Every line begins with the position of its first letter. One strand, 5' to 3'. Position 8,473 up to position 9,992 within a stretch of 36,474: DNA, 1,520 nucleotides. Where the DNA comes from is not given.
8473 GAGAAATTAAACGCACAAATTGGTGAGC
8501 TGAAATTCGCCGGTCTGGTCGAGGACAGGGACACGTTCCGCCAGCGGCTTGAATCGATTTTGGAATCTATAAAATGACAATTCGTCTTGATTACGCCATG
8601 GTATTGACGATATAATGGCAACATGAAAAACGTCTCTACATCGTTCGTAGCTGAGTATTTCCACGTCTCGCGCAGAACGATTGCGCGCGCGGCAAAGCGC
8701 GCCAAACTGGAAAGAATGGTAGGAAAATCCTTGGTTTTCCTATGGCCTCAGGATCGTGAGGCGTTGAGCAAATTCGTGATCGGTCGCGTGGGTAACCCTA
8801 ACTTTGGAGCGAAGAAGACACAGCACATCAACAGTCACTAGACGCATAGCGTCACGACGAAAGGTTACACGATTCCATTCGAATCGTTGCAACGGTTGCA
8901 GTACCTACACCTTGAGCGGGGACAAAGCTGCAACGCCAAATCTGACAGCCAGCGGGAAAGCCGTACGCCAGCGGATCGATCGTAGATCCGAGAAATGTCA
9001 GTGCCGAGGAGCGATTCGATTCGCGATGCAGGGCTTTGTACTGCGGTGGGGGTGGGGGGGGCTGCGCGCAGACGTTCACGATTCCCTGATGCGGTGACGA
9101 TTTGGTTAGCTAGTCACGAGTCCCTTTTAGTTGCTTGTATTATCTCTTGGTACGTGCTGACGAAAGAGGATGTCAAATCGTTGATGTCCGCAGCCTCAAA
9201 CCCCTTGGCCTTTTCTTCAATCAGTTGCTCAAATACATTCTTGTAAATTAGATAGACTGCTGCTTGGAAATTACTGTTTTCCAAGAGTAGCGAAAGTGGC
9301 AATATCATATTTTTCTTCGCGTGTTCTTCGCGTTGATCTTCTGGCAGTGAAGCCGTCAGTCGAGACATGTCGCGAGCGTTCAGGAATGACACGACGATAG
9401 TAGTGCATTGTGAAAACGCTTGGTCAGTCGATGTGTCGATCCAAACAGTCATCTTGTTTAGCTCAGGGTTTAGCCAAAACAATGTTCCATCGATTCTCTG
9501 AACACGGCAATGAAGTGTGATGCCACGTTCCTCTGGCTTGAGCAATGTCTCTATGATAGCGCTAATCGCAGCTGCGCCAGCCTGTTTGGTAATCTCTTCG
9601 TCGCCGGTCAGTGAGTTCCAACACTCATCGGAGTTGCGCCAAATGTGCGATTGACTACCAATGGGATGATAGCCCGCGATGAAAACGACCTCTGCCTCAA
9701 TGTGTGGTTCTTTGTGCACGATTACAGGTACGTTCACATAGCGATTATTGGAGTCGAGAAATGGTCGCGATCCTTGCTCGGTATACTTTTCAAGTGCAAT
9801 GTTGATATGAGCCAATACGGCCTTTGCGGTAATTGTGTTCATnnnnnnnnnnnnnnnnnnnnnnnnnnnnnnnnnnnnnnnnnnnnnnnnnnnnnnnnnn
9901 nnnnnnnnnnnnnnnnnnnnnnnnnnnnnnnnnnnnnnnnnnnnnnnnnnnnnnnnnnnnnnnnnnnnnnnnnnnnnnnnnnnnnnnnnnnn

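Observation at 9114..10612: Opposite-strand, leaderless, translationally coupled two-gene cassette of unknown function in a low-GC island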

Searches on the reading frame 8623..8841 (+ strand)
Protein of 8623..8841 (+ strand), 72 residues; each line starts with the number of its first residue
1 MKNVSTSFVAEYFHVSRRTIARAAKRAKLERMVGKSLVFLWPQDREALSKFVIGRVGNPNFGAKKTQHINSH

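Call 12: search_protein_families(library=pfam, proteins=[window:8623-8841:+], max_evalue=0.01)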
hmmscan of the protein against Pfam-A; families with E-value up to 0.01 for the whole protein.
window:8623-8841:+ (72 aa): 2 families
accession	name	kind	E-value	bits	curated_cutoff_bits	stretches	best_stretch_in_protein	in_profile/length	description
PF24964.1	DUF7769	-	0.00049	20.2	27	1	4-30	25-51/55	Domain of unknown function (DUF7769)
PF12728.13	HTH_17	-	0.0046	17.6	27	1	9-38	7-37/51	Helix-turn-helix domain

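Call 13: search_protein_families(library=phrogs, proteins=[window:8623-8841:+], max_evalue=0.001)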
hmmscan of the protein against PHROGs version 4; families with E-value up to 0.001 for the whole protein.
window:8623-8841:+ (72 aa): 0 families

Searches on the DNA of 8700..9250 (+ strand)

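Call 108: search_rna_families(source=window, start=8700, end=9250, threshold=evalue, max_evalue=1)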
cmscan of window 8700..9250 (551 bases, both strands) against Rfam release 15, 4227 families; matches with E-value up to 1: 0.
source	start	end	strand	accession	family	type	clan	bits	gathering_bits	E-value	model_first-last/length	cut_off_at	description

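Call 109: search_dna_similar(query=window:8842-9113:+, collection=phages, mode=distant, max_evalue=0.01, max_rows=10)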
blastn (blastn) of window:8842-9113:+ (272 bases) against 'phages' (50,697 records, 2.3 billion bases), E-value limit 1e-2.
No match.

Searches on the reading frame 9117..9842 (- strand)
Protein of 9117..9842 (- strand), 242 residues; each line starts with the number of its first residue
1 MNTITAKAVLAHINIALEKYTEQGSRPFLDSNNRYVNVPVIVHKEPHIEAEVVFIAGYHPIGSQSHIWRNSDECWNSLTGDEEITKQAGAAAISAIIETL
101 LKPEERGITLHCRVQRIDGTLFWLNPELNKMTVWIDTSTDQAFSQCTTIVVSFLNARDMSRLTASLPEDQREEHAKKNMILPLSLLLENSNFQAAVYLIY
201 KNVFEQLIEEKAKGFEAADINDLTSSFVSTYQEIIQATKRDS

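Call 6: search_protein_families(library=pfam, proteins=[window:9117-9842:-], max_evalue=1)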
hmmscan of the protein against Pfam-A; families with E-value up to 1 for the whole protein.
window:9117-9842:- (242 aa): 2 families
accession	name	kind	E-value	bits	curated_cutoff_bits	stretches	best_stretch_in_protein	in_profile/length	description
PF09758.14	FPL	-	0.026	15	26.1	1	128-227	4-95/148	Uncharacterised conserved protein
PF05659.16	RPW8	-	0.16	12.1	30.4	1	91-132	11-52/139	Arabidopsis broad-spectrum mildew resistance protein RPW8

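Call 7: search_protein_families(library=phrogs, proteins=[window:9117-9842:-], max_evalue=1)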
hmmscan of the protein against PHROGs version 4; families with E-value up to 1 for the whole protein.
window:9117-9842:- (242 aa): 1 family
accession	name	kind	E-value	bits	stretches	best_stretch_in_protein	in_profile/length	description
phrog_5498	-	unknown function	0.19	12.9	1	158-236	79-152/158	-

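Call 8: search_protein_families(library=padloc, proteins=[window:9117-9842:-], max_evalue=1)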
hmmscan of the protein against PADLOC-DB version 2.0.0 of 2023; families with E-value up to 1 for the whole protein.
window:9117-9842:- (242 aa): 0 families
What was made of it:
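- Closest known: Lambda immunity-region operon cI-rexA-rexB. Different: There is no homology to known defence proteins (call 8) and no sign of lysogeny genes.
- There are no defence-family hits (call 8). There are no PADLOC hits (call 8).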

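Call 11: search_dna_similar(query=window:9117-9842:-, collection=phages, mode=protein, max_rows=30, max_evalue=0.01)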
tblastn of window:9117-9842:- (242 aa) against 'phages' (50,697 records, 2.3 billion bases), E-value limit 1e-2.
No match.

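Call 15: find_homologous_proteins(query=window:9117-9842:-, max_evalue=0.001)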
Query window:9117-9842:- (242 aa): 2 proteins with E <= 0.001 among 416 candidates.
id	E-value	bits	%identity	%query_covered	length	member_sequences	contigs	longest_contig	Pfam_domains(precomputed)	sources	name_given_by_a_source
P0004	2.1e-156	536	100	100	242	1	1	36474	-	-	-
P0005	4.5e-107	375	70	100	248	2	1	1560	-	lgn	-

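Call 19: find_encoding_contigs(protein=P0005, flank=10000)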
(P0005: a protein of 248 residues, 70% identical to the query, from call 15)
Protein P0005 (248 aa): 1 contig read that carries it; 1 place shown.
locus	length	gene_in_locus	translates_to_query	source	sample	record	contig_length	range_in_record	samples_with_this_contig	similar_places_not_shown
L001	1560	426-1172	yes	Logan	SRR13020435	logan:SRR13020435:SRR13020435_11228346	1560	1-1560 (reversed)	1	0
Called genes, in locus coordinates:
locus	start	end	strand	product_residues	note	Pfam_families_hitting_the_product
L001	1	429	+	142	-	?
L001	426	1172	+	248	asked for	-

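Call 41: predict_structure(alignment_id=A2)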
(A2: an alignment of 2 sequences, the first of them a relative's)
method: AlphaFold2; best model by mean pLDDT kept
length: 242 residues; sequences in the alignment: 2
mean_pLDDT: 34.3   pTM: 0.27
mean pLDDT of the five models: 34.3, 34.3, 33.4, 32.6, 31.0
residues with pLDDT >= 90: 0; 70-90: 0; 50-70: 5; < 50: 237
segments of 3 or more residues with pLDDT < 50: 1-163, 172-242
pLDDT, mean of each block of 10 residues (from residue 1): 23 26 30 30 24 25 26 33 31 33 30 32 39 39 31 42 50 41 38 42 44 41 39 38 29
secondary structure, 60 per line:
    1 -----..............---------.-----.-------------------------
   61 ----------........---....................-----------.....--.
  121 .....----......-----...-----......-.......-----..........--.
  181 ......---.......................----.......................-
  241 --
elements in order: H6-19 H71-78 H82-101 E113-117 E120-125 E130-135 E149-154 H156-162 H168-177 E180-182 H183-186 H190-212 H217-239

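Call 42: search_protein_representatives(alignment_id=A2)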
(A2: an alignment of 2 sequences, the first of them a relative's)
Query: 2 sequences, 250 profile positions. Proteins with E-value up to 0.001 (for the whole library): 2; up to 1e-10: 1; up to 1e-30: 1. The best 2 are listed.
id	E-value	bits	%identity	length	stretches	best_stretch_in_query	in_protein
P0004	2.8e-155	531.2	-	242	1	1-242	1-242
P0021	2.2e-05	40.2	-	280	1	103-236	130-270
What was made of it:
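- Tried and rejected: An exhaustive HMMER search with the P0004/P0005 profile over 1.84 billion representatives gave one extra hit, P0021 (call 42).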

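Call 46: find_related_loci(query=A3, collection=viral_contigs, flank=10000)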
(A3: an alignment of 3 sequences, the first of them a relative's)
Query A3 (242 aa) in viral_contigs; peptide patterns used: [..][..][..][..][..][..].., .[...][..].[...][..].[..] (x = any residue, [..] = any of these).
93 stretches matched a pattern, but none encodes a relative of the query by tblastn (E <= 1e-3).

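Call 47: find_related_loci(query=P0021, collection=viral_contigs, flank=10000)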
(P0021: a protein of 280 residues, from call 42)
Query P0021 (280 aa) in viral_contigs; peptide patterns used: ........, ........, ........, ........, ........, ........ (x = any residue, [..] = any of these).
No stretch of DNA in the collection matches any of the patterns.

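Call 48: find_related_loci(query=P0021, collection=metagenome_contigs, flank=10000)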
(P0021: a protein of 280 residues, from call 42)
Query P0021 (280 aa) in metagenome_contigs; peptide patterns used: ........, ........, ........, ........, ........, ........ (x = any residue, [..] = any of these).
19 stretches matched a pattern, but none encodes a relative of the query by tblastn (E <= 1e-3).
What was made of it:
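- Tried and rejected: P0021 and the P0004 family were not found in IMG/VR or in the JGI metagenome contigs (calls 46-48).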

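Call 49: find_encoding_contigs(protein=P0021, flank=10000)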
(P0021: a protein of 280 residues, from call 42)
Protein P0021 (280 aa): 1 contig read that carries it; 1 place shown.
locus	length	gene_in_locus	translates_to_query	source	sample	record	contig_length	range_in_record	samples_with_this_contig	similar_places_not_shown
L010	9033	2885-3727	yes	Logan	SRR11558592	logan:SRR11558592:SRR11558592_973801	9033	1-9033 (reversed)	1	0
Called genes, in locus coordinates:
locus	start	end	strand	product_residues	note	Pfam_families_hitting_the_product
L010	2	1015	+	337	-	?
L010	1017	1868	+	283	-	-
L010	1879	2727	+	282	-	-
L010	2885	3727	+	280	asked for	-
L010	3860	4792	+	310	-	-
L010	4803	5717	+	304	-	-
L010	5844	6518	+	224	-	-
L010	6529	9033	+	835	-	?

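Call 50: list_cluster_members(proteins=[P0021, P0005, P0004, P0001])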
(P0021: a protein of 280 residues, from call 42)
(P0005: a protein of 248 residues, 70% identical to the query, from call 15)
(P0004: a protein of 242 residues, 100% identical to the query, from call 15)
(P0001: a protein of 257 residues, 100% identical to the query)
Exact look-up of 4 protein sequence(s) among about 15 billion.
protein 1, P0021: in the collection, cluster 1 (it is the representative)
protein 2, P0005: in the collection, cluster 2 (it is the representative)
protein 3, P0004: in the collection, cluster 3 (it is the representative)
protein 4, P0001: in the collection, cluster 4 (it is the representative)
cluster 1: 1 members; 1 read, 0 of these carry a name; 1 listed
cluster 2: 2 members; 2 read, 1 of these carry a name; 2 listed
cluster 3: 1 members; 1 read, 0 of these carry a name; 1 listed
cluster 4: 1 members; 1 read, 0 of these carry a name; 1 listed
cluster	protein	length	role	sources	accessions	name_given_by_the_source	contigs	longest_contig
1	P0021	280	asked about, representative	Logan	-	-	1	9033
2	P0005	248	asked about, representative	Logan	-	-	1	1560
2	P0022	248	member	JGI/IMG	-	hypothetical protein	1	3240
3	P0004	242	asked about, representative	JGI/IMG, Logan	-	-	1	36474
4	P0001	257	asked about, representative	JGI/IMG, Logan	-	-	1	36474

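Call 51: find_encoding_contigs(protein=P0022, flank=10000)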
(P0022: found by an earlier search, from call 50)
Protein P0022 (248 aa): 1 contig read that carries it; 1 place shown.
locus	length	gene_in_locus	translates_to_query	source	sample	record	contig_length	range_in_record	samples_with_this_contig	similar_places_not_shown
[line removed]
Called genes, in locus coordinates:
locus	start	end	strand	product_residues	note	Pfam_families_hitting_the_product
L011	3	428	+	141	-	?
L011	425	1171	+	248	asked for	-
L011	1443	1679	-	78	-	-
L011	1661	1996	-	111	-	-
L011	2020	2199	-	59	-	-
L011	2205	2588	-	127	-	-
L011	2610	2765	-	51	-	-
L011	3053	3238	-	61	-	?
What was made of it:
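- Closest known: Lambda immunity-region operon cI-rexA-rexB. Different: The pair is conserved in the only relative (call 51).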

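Call 59: search_solved_structures(query=A3, max_evalue=10)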
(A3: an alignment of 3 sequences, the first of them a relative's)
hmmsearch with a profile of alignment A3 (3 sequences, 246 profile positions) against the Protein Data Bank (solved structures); distinct sequences matched with E-value up to 10: 1.
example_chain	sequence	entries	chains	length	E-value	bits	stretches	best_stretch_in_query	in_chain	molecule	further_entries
8imn_5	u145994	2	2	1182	0.11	15.2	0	188-206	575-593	CpcN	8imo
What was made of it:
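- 9114..9842 (-): Gene 2 (P0004, 242 aa). Soluble, acidic, alpha/beta and a near-orphan. No hits in Pfam, PHROGs, PADLOC or PDB (calls 6-8, 59).
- On Tail fibre plus intermolecular chaperone pair: P0004 has no Pfam or PHROG hit (calls 6, 7) and no PDB sequence hit (call 59).
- Closest known: Tail fibre plus downstream intermolecular chaperone or cap pairs. Different: P0004 matches no Tfa, gp38 or other chaperone family (calls 6, 7, 59).
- P0004 matches no known tail-fibre assembly family (calls 6, 7, 59).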

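Call 67: search_protein_families(library=pfam, proteins=[L010:2-1015:+, L010:1017-1868:+, L010:1879-2727:+, L010:3860-4792:+, L010:4803-5717:+, L010:5844-6518:+, L010:6529-9033:+], max_evalue=0.01)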
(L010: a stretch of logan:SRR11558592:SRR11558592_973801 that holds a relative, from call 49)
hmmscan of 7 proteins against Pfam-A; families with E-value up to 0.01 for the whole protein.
L010:2-1015:+ (337 aa): 0 families

L010:1017-1868:+ (283 aa): 0 families

L010:1879-2727:+ (282 aa): 0 families

L010:3860-4792:+ (310 aa): 0 families

L010:4803-5717:+ (304 aa): 0 families

L010:5844-6518:+ (224 aa): 0 families

L010:6529-9033:+ (835 aa): 0 families

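Call 68: search_protein_families(library=phrogs, proteins=[L010:2-1015:+, L010:1017-1868:+, L010:1879-2727:+, L010:2885-3727:+, L010:3860-4792:+, L010:4803-5717:+, L010:5844-6518:+, L010:6529-9033:+], max_evalue=0.01)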
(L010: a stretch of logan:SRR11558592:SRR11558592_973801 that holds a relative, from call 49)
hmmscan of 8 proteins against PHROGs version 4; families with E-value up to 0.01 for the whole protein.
L010:2-1015:+ (337 aa): 0 families

L010:1017-1868:+ (283 aa): 0 families

L010:1879-2727:+ (282 aa): 0 families

L010:2885-3727:+ (280 aa): 0 families

L010:3860-4792:+ (310 aa): 0 families

L010:4803-5717:+ (304 aa): 0 families

L010:5844-6518:+ (224 aa): 0 families

L010:6529-9033:+ (835 aa): 0 families

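Call 92: fold_search(model_id=the predicted structure, library=pdb)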
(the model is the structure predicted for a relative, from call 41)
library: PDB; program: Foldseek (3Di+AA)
matches with E <= 10: 339; with E <= 0.001: 0
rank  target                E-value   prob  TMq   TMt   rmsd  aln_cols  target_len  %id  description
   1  9lto_B                1.6e-01  0.25  0.16  0.08  10.8       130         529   14  Cryo-EM structure of DDB1-DDA1-DET1-Ube2e2 complex (released 2026-01-28)
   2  9jb5_B                3.4e-01  0.23  0.18  0.34  12.7       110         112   13  Crystal structure of Arabidopsis theliana FRATAXIN HOMOLOG (released 2025-01-01)
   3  6fco_B                3.6e-01  0.18  0.15  0.28  12.6       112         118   12  Structural and functional characterisation of Frataxin (FXN) like protein from Chaetomium thermophilum (released 2019-01-23)
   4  6xg6_B                3.8e-01  0.07  0.12  0.06  23.6       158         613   14  Full-length human mitochondrial Hsp90 (TRAP1) with ADP-BeF3 (released 2020-09-30)
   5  6fco_A                4.5e-01  0.16  0.15  0.28  12.0       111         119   12  Structural and functional characterisation of Frataxin (FXN) like protein from Chaetomium thermophilum (released 2019-01-23)
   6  7kcl_B                4.8e-01  0.08  0.12  0.06  23.4       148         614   16  Full-length human mitochondrial Hsp90 (TRAP1) in complex with SdhB in the presence of AMP-PNP (released 2021-10-13)
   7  9g12_B                6.4e-01  0.12  0.10  0.23  10.1        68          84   15  Mycobacterium tuberculosis RelBE1 toxin-antitoxin system; rv1247c (relB1 antitoxin), rv1246c (relE1 toxin) (released 2025-12-17)
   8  6fco_D                6.8e-01  0.15  0.17  0.33  11.6       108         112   12  Structural and functional characterisation of Frataxin (FXN) like protein from Chaetomium thermophilum (released 2019-01-23)
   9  6fco_C                7.2e-01  0.14  0.16  0.30  11.1       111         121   13  Structural and functional characterisation of Frataxin (FXN) like protein from Chaetomium thermophilum (released 2019-01-23)
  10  5hph_B                8.7e-01  0.08  0.12  0.07  22.6       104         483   15  Structure of TRAP1 fragment (released 2016-08-10)
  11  9mzh_A                9.2e-01  0.04  0.13  0.05  17.6       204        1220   15  Cryo-EM structure of the Nipah virus polymerase containing the connecting domain (released 2025-07-30)
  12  2ga5_MODEL_1_A        9.7e-01  0.25  0.20  0.34  11.4        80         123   11  yeast frataxin (released 2006-03-21)
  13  7n9i                  9.7e-01  0.23  0.18  0.30   7.5        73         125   16  1.4A Structure of Drosophila melanogaster Frataxin (released 2022-06-22)
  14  4jpd                  1.2e+00  0.13  0.12  0.22   8.7        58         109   17  The structure of CyaY from Burkholderia cenocepacia (released 2013-03-27)
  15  4z1i_C                1.2e+00  0.08  0.12  0.07  22.4       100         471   15  Crystal structure of human Trap1 with AMPPNP (released 2015-04-29)
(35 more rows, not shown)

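Call 102: search_dna_similar(query=L010:4803-5714:+, collection=phages, mode=protein, max_rows=10, max_evalue=0.001)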
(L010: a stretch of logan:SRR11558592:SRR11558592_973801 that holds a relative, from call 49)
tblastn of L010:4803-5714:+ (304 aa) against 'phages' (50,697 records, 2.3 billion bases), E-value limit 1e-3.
Records with a match: 1; places in all: 1; records where one place covers at least 80% of the query: 0.
Best place of each record, by identity: <60% 1.
By first word of the organism name: Salmonella 1.
By host as written in the record: Salmonella enterica subsp. enterica serovar Typhimurium ATCC 14028 1.
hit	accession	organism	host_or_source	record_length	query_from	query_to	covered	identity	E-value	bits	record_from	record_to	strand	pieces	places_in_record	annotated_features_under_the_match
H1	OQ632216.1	Salmonella phage Arash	Salmonella enterica subsp. enterica ...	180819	116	295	59%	25.0%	2e-6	55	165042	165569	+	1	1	structural protein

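Call 103: search_dna_similar(query=L010:6529-9033:+, collection=phages, mode=protein, max_rows=10, max_evalue=0.001)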
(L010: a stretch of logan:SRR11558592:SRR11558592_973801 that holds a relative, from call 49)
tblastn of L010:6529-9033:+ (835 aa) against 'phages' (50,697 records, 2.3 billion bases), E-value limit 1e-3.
No match.

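Call 104: get_annotated_region(hit=H1, flank=6000)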
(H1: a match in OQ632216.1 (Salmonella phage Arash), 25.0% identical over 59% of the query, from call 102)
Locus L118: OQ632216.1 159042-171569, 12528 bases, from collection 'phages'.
description: Salmonella phage Arash, complete genome.
organism: Salmonella phage Arash (NCBI taxid 3038319)
taxonomy: Viruses; Duplodnaviria; Heunggongvirae; Uroviricota; Caudoviricetes
host: Salmonella enterica subsp. enterica serovar Typhimurium ATCC 14028; source: hospital sewage UZ Leuven; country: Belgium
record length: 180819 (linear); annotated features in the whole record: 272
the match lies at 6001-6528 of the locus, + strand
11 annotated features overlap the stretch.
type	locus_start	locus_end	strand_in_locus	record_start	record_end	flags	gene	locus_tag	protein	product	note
CDS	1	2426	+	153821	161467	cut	-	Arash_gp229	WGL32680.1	structural protein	-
CDS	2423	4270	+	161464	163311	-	-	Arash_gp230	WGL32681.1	structural protein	-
CDS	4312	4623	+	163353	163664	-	-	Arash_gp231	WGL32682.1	structural protein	-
CDS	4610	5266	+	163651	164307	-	-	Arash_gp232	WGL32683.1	structural protein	-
CDS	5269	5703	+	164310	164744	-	-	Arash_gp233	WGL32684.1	structural protein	-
CDS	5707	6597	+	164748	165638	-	-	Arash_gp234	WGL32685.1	structural protein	-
CDS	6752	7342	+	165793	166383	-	-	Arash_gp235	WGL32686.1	structural protein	-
CDS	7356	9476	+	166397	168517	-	-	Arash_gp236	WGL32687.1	structural protein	-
CDS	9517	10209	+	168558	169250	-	-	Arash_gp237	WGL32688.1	structural protein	-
CDS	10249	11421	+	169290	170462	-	-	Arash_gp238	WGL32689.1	structural protein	-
CDS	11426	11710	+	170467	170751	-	-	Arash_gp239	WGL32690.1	PAAR-repeat central spike tip protein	-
